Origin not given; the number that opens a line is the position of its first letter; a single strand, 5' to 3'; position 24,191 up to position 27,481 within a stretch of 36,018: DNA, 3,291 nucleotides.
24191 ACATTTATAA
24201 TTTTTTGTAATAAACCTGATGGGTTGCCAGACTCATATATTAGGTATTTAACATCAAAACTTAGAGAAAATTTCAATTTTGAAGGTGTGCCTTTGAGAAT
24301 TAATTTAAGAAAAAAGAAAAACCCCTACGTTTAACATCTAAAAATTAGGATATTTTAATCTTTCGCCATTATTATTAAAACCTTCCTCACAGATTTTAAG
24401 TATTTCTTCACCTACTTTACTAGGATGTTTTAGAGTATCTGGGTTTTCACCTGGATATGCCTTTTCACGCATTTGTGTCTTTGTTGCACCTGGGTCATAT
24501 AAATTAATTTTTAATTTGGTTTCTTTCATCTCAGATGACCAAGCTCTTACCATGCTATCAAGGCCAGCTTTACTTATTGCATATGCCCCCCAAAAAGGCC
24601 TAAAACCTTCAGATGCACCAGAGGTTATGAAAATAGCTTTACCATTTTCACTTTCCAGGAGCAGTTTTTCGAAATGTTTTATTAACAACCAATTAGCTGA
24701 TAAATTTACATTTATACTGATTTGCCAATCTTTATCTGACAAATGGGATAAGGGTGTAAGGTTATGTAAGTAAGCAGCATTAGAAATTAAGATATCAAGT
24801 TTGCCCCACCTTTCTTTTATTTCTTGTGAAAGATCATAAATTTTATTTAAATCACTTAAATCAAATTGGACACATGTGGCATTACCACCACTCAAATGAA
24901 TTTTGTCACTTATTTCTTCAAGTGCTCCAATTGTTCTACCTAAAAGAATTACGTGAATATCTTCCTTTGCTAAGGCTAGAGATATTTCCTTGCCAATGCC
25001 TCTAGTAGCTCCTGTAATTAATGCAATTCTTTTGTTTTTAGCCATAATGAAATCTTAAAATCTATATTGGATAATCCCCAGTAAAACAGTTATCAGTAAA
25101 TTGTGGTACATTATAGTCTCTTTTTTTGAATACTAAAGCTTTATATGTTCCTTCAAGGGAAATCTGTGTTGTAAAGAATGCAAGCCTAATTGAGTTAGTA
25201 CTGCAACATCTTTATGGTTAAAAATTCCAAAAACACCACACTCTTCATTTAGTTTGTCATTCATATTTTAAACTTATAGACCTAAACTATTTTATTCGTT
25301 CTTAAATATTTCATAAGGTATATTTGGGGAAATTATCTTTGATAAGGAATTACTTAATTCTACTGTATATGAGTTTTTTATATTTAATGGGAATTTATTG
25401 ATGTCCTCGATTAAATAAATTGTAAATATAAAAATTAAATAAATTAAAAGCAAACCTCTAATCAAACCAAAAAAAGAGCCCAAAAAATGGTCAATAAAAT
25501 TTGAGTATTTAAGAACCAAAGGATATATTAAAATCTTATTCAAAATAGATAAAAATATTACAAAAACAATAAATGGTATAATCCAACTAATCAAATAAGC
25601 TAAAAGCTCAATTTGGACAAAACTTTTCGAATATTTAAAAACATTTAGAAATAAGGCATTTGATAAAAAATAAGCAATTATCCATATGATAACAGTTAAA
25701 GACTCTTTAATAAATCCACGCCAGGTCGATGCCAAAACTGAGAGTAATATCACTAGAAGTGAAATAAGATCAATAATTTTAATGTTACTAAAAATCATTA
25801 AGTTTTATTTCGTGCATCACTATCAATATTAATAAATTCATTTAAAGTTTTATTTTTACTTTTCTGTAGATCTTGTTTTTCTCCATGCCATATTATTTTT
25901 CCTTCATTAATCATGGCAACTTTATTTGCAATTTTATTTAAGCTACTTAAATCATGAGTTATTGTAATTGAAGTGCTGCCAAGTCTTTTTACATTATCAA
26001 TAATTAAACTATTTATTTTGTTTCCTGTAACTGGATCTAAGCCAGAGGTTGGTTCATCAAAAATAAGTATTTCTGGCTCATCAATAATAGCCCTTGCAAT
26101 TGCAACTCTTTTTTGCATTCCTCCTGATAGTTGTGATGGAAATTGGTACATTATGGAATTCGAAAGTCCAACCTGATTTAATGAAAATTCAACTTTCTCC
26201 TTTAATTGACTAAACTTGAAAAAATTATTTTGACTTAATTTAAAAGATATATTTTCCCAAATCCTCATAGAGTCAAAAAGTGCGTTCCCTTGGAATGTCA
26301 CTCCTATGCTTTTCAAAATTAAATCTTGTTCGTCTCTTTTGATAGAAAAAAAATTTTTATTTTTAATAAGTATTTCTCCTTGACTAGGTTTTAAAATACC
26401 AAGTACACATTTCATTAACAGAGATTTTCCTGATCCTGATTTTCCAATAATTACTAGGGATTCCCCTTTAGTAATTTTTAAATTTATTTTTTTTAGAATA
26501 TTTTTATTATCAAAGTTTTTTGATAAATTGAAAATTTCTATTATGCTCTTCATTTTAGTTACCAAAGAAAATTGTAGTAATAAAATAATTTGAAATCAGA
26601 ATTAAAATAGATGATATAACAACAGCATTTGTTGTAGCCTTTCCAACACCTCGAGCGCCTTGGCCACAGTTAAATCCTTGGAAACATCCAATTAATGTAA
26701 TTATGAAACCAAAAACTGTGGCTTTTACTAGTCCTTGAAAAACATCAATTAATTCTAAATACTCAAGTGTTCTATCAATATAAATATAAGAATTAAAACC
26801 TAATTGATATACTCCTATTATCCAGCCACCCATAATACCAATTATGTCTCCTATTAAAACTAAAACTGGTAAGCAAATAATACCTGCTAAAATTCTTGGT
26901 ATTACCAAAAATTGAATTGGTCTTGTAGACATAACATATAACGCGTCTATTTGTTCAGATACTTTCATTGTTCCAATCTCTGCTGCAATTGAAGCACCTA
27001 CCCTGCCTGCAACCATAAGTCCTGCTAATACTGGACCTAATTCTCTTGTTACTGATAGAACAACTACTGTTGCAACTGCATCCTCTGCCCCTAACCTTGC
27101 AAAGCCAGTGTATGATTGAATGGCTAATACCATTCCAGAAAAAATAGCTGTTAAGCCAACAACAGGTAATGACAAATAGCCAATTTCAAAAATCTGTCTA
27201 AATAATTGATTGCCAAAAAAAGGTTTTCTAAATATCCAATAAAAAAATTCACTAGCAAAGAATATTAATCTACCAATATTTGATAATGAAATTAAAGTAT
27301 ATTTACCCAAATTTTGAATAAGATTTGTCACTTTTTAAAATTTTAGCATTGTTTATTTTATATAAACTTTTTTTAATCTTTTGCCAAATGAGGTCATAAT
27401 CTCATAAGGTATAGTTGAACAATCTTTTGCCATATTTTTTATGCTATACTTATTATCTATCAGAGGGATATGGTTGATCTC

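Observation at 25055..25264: Decayed relic of purF at its syntenic slot between cvpA and an SDR gene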

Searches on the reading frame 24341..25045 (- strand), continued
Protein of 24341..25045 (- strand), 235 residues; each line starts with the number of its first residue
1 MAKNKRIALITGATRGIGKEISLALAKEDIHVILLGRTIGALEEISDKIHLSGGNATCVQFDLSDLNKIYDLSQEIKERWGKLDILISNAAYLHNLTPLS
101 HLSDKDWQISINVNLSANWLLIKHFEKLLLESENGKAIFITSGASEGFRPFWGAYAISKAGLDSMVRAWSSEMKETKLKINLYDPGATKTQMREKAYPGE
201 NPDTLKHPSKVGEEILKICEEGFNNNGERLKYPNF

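Call 68: search_solved_structures(query=L001:4614-5981:+, max_evalue=1e-30, show_alignments=1)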
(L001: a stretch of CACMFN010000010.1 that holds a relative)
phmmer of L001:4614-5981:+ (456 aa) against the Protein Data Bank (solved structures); distinct sequences matched with E-value up to 1e-30: 8.
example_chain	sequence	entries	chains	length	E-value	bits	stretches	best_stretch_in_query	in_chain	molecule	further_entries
1gph_1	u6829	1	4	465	1.6e-134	452.3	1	9-455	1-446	GLUTAMINE PHOSPHORIBOSYL-PYROPHOSPHATE AMIDOTRANSFERASE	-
1ao0_A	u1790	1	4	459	5.4e-134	450.5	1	9-455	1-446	GLUTAMINE PHOSPHORIBOSYLPYROPHOSPHATE AMIDOTRANSFERASE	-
6lbp_A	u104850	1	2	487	1.5e-133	449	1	3-456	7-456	Amidophosphoribosyltransferase 2, chloroplastic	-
9q0n_A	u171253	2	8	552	4.5e-89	302.4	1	19-432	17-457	Amidophosphoribosyltransferase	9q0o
9q0m_A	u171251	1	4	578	5.4e-89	302.2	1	19-432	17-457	Amidophosphoribosyltransferase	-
8w7d_A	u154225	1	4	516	1.8e-80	274.1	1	9-454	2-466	Amidophosphoribosyltransferase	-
6czf_A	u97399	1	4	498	2e-80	273.9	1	9-454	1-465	Amidophosphoribosyltransferase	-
1ecb_A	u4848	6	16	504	2.1e-80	273.9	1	9-454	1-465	GLUTAMINE PHOSPHORIBOSYLPYROPHOSPHATE AMIDOTRANSFERASE | Amidophosphoribosyltransferase, PurF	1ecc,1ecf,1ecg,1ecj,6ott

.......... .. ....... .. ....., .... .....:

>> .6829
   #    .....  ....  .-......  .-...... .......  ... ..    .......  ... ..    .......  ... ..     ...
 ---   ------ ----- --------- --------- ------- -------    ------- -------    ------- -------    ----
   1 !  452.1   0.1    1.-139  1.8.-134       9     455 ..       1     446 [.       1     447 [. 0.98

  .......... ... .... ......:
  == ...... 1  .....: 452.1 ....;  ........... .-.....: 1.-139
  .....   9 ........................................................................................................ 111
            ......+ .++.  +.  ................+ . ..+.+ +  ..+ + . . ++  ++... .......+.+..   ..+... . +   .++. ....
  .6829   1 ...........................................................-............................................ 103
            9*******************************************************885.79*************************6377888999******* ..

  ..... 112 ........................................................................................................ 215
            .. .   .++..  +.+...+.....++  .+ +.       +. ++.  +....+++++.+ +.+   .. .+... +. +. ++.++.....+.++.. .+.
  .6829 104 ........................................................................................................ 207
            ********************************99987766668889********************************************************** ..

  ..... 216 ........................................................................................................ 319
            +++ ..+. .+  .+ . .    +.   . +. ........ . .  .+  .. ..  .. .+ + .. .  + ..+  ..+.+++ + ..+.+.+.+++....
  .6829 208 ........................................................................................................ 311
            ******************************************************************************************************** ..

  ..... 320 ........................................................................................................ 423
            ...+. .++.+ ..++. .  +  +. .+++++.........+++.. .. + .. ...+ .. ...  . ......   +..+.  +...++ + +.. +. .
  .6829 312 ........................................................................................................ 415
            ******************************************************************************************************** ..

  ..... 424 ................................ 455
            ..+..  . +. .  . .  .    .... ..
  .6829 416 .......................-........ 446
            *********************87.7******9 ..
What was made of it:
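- The sister PurF matches the B. subtilis PurF structures 1GPH/1AO0 at E=1.6e-134, which maps what was deleted (call 68).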

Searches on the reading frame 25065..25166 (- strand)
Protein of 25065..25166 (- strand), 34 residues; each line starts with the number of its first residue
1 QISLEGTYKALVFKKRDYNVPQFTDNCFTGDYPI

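Call 5: search_protein_families(library=ncbifam, proteins=[window:25065-25166:-], max_evalue=1)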
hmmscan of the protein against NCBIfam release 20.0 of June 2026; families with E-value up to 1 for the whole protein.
seq(34 aa): 0 families

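Call 6: search_protein_families(library=pfam, proteins=[window:25065-25166:-], max_evalue=1)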
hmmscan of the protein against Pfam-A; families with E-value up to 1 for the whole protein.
seq(34 aa): 0 families

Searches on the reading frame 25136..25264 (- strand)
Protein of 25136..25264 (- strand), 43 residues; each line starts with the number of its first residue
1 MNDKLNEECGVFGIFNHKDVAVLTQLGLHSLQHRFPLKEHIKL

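Call 12: find_encoding_contigs(protein=window:25136-25264:-, flank=6000, max_places=10)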
Protein seq(43 aa) (43 aa): 23 contigs read that carry it; 10 places shown.
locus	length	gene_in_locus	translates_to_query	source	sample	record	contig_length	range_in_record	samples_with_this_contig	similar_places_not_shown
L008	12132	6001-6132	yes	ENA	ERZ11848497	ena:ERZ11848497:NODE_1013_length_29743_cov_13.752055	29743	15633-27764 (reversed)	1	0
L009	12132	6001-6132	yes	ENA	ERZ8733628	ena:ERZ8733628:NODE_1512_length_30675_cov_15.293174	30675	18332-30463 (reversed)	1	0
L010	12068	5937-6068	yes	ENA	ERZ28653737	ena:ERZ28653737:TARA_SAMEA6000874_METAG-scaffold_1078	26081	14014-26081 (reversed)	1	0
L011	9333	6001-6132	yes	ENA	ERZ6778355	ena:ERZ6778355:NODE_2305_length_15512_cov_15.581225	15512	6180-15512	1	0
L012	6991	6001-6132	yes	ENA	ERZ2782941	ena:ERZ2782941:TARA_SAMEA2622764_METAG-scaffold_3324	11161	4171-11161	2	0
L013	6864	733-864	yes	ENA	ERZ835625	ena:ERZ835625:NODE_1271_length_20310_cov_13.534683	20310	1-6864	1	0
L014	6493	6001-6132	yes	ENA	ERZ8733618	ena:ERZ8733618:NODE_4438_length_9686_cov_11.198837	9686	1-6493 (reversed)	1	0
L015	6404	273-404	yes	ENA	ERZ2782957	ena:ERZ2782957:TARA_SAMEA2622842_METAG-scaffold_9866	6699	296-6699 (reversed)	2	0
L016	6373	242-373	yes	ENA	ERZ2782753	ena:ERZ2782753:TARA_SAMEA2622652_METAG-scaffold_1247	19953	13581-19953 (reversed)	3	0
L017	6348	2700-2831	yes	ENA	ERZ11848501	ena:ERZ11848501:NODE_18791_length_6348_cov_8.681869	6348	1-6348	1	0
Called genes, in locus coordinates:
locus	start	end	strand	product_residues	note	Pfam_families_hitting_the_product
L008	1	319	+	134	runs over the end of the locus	PF01250:Ribosomal_S6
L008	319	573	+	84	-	PF01084:Ribosomal_S18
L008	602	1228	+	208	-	PF01281:Ribosomal_L9_N, PF03948:Ribosomal_L9_C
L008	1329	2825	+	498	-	PF00772:DnaB, PF03796:DnaB_C, PF13481:AAA_25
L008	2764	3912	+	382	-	PF01168:Ala_racemase_N, PF00842:Ala_racemase_C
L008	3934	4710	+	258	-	PF02405:MlaE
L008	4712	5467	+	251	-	PF00005:ABC_tran, PF13304:AAA_21 (faint)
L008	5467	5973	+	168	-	PF02674:Colicin_V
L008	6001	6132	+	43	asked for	-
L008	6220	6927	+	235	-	PF00106:adh_short, PF08659:KR, PF13561:adh_short_C2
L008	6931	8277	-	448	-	PF00025:Arf (faint), PF00071:Ras (weak), PF01926:MMR_HSR1, PF02421:FeoB_N, PF00009:GTP_EFTU, PF01926:MMR_HSR1, PF02421:FeoB_N, PF14714:KH_dom-like, +6 more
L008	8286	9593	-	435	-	PF01011:PQQ (faint), PF13570:Beta-prop_ACSF4, PF25293:Beta-prop_EMC1_N (faint), PF13360:PQQ_2, PF13570:Beta-prop_ACSF4 (weak)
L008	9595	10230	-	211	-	PF09976:TPR_21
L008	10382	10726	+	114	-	PF10984:DUF2794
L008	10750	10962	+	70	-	PF11324:DUF3126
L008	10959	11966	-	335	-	PF02615:Ldh_2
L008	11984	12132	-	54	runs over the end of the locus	-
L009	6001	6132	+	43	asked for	-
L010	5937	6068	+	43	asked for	-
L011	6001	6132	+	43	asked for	-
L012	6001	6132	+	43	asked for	-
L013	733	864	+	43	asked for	-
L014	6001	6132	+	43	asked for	-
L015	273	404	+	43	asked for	-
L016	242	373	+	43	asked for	-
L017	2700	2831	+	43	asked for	-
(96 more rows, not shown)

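Call 39: list_cluster_members(proteins=[window:25136-25264:-])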
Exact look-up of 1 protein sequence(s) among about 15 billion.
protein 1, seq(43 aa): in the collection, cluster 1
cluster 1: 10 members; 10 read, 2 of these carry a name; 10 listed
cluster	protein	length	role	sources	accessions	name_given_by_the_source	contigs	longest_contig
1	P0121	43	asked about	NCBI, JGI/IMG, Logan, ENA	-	-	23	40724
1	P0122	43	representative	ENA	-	-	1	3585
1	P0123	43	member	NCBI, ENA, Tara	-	strand:- start:299 stop:430 length:132 start_codon:yes stop_codon:yes gene_type:complete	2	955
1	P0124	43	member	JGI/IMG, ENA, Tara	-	strand:+ start:214 stop:345 length:132 start_codon:yes stop_codon:yes gene_type:complete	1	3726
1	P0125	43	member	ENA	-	-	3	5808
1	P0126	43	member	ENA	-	-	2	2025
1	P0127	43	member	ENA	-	-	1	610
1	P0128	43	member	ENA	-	-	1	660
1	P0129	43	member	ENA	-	-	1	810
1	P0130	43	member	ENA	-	-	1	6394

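Call 60: list_cluster_members(proteins=[L008:6934-8277:-, L008:8289-9593:-, L008:2764-3909:+, L008:3934-4707:+, L008:4712-5464:+, L008:5467-5970:+, L008:6220-6924:+, L008:1329-2822:+, L018:1412-2779:+, L019:2114-3481:+])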
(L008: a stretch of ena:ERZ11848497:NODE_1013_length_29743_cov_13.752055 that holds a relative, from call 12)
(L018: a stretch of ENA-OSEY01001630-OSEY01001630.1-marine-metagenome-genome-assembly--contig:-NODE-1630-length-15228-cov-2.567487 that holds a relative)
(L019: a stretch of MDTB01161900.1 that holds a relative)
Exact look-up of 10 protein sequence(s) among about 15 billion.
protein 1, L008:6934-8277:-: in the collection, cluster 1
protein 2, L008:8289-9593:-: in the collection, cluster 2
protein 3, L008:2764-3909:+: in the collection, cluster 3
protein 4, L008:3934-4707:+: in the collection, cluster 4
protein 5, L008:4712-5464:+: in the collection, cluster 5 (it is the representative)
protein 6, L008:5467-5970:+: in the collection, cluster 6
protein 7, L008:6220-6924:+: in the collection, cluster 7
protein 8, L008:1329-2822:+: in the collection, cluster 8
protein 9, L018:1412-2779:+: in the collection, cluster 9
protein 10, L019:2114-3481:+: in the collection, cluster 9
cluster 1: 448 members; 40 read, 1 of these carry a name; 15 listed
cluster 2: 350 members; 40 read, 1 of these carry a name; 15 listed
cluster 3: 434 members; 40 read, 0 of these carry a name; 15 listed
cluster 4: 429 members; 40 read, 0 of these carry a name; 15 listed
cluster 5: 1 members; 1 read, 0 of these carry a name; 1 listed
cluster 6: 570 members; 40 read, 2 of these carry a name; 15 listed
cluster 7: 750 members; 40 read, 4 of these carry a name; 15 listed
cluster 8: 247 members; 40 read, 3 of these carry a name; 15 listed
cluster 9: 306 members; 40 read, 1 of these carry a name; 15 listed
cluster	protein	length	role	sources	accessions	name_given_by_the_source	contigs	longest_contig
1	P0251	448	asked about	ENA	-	-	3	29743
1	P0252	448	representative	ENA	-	-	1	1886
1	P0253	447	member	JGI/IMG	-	GTP-binding protein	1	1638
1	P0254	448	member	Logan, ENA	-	-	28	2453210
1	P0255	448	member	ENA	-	-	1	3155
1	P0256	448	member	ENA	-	-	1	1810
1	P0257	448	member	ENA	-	-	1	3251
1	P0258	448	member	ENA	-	-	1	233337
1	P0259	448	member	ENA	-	-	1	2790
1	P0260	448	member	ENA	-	-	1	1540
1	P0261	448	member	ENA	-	-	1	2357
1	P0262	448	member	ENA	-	-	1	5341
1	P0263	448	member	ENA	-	-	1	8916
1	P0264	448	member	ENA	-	-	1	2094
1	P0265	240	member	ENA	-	-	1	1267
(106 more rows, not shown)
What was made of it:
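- Tried and rejected: The comparison is uninformative (call 60).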

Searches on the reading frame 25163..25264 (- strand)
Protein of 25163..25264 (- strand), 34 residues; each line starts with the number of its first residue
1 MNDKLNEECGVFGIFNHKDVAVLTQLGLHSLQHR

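Call 5: search_protein_families(library=ncbifam, proteins=[window:25163-25264:-], max_evalue=1)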
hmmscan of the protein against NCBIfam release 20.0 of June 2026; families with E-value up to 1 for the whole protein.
seq(34 aa): 1 family
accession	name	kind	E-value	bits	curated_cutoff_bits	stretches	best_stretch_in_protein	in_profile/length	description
TIGR01134.1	purF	equivalog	0.0011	18.4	350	1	9-34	1-26/432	amidophosphoribosyltransferase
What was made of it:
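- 25163..25264 (-): purF 5' fragment, codons 1-34: an 8-residue propeptide, the catalytic Cys9 and ............ TIGR01134 profile positions 1-26 (call 5).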

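Call 6: search_protein_families(library=pfam, proteins=[window:25163-25264:-], max_evalue=1)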
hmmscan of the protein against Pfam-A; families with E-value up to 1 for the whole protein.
seq(34 aa): 0 families

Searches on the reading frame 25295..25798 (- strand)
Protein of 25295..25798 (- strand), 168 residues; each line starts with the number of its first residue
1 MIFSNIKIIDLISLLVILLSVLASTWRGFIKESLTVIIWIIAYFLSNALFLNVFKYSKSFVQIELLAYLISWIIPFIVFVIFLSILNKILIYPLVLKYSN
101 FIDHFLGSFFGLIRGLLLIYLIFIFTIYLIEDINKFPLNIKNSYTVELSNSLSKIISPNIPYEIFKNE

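Call 5: search_protein_families(library=ncbifam, proteins=[window:25295-25798:-], max_evalue=1)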
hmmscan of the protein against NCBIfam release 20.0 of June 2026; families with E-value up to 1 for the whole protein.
window:25295-25798:- (168 aa): 2 families
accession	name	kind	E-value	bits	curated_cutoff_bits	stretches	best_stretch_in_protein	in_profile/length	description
NF008100.0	PRK10845.1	equivalog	2.2e-07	31.2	264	1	9-125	4-119/162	colicin V production protein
NF033740.0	MarP_fam_protase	equivalog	0.033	13.2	250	1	9-124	1-115/390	MarP family serine protease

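Call 6: search_protein_families(library=pfam, proteins=[window:25295-25798:-], max_evalue=1)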
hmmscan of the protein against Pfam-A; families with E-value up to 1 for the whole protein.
window:25295-25798:- (168 aa): 1 family
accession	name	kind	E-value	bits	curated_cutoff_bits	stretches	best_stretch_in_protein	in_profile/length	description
PF02674.22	Colicin_V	-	1.7e-19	70.7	29.3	1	9-151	1-141/144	Colicin V production protein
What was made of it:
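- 25292..25798 (-): cvpA (168 aa). In the deletion clade an AAA->TAA nonsense change at 25294..25292 trims 6 codons. Pfam Colicin_V 1.7e-19 (call 6).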

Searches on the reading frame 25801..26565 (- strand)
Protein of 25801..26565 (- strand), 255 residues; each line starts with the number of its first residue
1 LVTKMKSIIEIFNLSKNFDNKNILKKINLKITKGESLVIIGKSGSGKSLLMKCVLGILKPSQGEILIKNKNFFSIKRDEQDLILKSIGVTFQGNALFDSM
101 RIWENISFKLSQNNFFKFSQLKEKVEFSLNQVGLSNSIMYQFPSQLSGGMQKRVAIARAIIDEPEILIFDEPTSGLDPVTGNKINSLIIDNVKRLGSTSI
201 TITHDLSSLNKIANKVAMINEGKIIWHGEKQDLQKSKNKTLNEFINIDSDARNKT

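Call 5: search_protein_families(library=ncbifam, proteins=[window:25801-26565:-], max_evalue=1)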
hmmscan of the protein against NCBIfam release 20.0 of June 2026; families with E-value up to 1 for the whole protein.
window:25801-26565:- (255 aa): 193 families (the best 25 are shown)
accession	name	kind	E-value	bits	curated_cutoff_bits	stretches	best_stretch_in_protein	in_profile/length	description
TIGR04521.1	ECF_ATPase_2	equivalog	1.7e-49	168.4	330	1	6-239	4-238/279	energy-coupling factor transporter ATPase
TIGR02673.1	FtsE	equivalog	2.4e-47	161.4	264.85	1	8-223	1-214/214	cell division ATP-binding protein FtsE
TIGR03265.1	PhnT2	equivalog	1.1e-46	159.7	457.7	1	7-245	3-235/353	putative 2-aminoethylphosphonate ABC transporter ATP-binding protein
NF040933.2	ABC_arch_GlcV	equivalog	1.3e-46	159.1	450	1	9-236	3-232/357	glucose ABC transporter ATP-binding protein GlcV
NF007027.0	PRK09493.1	equivalog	3.2e-46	157.6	379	1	8-245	1-236/240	glutamine ABC transporter ATP-binding protein GlnQ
NF008809.0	PRK11831.1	equivalog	9.6e-46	156.2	441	1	2-246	2-245/270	phospholipid ABC transporter ATP-binding protein MlaF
TIGR01186.1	proV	subfamily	1.8e-45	155.6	326.6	1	22-246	7-231/363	betaine/proline/choline family ABC transporter ATP-binding protein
TIGR00972.1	3a0107s01c2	equivalog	3.7e-45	154.2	343.2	1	9-245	2-243/248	phosphate ABC transporter ATP-binding protein PstB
TIGR02315.1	ABC_phnC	equivalog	5.2e-44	150.5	266.1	1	8-239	1-239/243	phosphonate ABC transporter ATP-binding protein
NF043075.1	MMSYN1_0197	equivalog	1.3e-43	149.2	550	1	8-245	2-233/341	spermidine/putrescine ABC transporter ATP-binding protein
TIGR02314.1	ABC_MetN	equivalog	4.3e-43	147.6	499.7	1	4-245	3-241/343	methionine ABC transporter ATP-binding protein MetN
NF006987.0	PRK09452.1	equivalog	8.8e-43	146.4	482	1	4-245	13-248/378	spermidine/putrescine ABC transporter ATP-binding protein PotA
TIGR04520.1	ECF_ATPase_1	equivalog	1.7e-42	145.7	315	1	9-239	1-229/269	energy-coupling factor transporter ATPase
TIGR00968.1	3a0106s01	subfamily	1.6e-41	142.4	342.75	1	9-238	1-223/237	sulfate ABC transporter ATP-binding protein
TIGR02982.1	heterocyst_DevA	subfamily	2.6e-41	141.6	295.8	1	19-224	16-219/220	ABC exporter ATP-binding subunit, DevA family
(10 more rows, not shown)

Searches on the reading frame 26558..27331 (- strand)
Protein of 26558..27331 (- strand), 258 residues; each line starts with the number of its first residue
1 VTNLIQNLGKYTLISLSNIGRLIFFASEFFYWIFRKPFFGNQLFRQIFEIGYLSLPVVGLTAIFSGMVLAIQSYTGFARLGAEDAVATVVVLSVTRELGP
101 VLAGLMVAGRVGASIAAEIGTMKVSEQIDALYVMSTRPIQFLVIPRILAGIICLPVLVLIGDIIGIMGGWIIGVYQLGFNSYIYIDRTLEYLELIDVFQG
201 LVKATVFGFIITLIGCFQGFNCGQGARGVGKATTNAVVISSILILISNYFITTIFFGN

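Call 5: search_protein_families(library=ncbifam, proteins=[window:26558-27331:-], max_evalue=1)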
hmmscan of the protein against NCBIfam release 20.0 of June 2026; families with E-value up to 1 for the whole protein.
window:26558-27331:- (258 aa): 4 families
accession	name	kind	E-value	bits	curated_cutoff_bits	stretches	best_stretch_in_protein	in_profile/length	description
TIGR00056.1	TIGR00056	subfamily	8.1e-79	264.9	212.2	1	17-256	15-257/260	MlaE family lipid ABC transporter permease subunit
NF033619.1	perm_MlaE_1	exception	2.2e-63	214.2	315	1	6-256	1-252/253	lipid asymmetry maintenance ABC transporter permease subunit MlaE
NF010428.0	PRK13854.1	equivalog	0.015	15.3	90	1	127-154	6-33/108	type IV secretion system protein VirB3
NF038264.1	kinase_SiaB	equivalog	0.077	12.8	225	1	61-122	52-113/176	biofilm regulation protein kinase SiaB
